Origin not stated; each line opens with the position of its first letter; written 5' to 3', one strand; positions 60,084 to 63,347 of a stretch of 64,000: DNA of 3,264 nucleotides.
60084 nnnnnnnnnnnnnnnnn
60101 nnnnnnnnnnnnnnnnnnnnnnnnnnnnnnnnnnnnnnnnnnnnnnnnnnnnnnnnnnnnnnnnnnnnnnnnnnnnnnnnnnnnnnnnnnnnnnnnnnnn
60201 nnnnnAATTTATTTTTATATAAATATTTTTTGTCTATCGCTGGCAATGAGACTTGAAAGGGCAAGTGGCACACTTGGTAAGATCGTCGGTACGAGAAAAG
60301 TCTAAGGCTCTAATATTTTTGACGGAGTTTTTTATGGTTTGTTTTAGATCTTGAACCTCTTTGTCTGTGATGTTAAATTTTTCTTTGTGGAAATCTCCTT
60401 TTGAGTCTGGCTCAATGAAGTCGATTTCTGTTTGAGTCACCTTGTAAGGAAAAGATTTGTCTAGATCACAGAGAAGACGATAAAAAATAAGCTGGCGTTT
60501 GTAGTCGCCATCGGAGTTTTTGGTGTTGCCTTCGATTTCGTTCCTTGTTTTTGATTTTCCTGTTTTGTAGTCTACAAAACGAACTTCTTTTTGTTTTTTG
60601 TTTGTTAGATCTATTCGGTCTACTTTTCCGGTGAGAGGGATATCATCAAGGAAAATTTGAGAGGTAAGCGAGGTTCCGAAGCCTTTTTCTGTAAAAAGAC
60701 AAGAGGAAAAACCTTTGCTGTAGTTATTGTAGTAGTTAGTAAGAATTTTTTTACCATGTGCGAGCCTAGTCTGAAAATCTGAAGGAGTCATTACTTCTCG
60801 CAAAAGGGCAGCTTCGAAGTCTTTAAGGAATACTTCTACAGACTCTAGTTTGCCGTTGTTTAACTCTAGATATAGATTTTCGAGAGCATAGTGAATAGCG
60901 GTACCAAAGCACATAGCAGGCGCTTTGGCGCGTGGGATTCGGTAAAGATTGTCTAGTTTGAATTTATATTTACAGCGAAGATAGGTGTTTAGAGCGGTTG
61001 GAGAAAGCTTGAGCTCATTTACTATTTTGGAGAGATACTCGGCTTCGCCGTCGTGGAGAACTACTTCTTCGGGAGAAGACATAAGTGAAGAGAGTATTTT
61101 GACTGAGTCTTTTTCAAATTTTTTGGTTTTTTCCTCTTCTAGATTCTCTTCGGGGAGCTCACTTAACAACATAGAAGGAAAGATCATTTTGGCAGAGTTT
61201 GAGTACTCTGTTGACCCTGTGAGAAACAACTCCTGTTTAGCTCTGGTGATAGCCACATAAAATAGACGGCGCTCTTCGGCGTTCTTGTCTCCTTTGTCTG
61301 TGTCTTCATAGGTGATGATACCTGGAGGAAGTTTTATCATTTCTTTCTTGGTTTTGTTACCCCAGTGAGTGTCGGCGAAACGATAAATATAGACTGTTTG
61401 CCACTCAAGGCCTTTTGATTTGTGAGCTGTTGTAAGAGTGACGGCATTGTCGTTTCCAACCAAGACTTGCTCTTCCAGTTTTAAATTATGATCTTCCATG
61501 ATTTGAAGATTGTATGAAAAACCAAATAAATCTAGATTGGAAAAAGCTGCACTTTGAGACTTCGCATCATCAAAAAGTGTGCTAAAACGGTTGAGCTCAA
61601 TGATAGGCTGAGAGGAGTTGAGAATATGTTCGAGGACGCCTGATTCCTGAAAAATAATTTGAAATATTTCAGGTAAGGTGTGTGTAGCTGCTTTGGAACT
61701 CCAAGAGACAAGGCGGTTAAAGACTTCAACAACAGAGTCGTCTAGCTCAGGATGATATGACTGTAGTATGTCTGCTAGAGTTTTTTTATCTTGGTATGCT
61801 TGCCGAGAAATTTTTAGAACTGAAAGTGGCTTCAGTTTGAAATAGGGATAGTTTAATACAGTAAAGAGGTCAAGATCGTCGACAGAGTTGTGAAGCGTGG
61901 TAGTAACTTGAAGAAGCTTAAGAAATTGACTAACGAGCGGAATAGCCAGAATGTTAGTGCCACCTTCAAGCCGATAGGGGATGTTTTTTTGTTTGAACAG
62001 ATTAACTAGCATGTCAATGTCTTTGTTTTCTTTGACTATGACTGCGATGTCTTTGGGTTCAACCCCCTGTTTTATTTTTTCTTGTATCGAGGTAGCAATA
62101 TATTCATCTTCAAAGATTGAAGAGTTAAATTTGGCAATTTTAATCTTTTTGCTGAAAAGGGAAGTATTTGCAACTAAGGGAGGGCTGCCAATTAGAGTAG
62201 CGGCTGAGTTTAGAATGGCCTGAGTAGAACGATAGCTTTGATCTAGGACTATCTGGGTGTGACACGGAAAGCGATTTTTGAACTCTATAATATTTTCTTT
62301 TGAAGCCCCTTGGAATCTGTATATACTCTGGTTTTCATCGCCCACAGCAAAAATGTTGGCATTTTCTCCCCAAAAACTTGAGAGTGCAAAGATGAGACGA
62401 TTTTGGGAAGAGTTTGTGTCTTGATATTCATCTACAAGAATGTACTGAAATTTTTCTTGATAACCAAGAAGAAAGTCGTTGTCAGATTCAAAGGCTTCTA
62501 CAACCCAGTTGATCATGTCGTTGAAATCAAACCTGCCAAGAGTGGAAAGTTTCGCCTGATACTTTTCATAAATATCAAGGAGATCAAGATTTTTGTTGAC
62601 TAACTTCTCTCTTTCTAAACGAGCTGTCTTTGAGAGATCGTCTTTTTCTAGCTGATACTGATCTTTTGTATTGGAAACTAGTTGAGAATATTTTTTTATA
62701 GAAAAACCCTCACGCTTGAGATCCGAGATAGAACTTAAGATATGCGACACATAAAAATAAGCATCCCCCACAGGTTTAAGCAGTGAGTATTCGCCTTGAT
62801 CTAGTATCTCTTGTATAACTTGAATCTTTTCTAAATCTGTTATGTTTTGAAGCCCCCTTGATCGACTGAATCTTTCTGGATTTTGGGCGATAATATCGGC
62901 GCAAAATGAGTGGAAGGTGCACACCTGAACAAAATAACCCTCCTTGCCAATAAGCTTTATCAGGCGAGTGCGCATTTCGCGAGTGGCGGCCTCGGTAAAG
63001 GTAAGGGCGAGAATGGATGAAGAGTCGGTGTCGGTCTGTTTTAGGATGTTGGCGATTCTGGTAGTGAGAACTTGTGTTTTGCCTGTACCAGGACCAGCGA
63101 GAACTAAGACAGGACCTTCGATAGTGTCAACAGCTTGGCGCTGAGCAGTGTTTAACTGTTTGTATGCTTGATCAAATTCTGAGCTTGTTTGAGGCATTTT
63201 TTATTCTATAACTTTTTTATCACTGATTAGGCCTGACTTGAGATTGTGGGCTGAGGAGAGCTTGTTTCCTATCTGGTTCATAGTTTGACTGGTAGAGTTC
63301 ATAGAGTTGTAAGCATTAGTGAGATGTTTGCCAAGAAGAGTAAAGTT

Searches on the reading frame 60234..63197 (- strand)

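Call 62: search_protein_families(library=pfam, proteins=[window:60234-63197:-], max_evalue=0.00001)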
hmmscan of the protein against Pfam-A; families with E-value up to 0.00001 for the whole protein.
window:60234-63197:- (987 aa): 5 families
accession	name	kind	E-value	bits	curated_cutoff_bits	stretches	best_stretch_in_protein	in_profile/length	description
PF00580.27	UvrD-helicase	-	9.7e-70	235.8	23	1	15-311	1-271/271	UvrD/REP helicase N-terminal domain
PF13361.12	UvrD_C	-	1.8e-35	123.4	25.6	1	316-661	1-347/350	UvrD-like helicase C-terminal domain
PF12705.13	PDDEXK_1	-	1.8e-29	103.8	22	1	730-986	1-247/247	PD-(D/E)XK nuclease superfamily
PF13245.12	AAA_19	-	7.5e-21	75.1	25.1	1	19-295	1-133/134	AAA domain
PF13538.12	UvrD_C_2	-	2.8e-10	40.3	27.4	0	632-659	24-51/52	UvrD-like helicase C-terminal domain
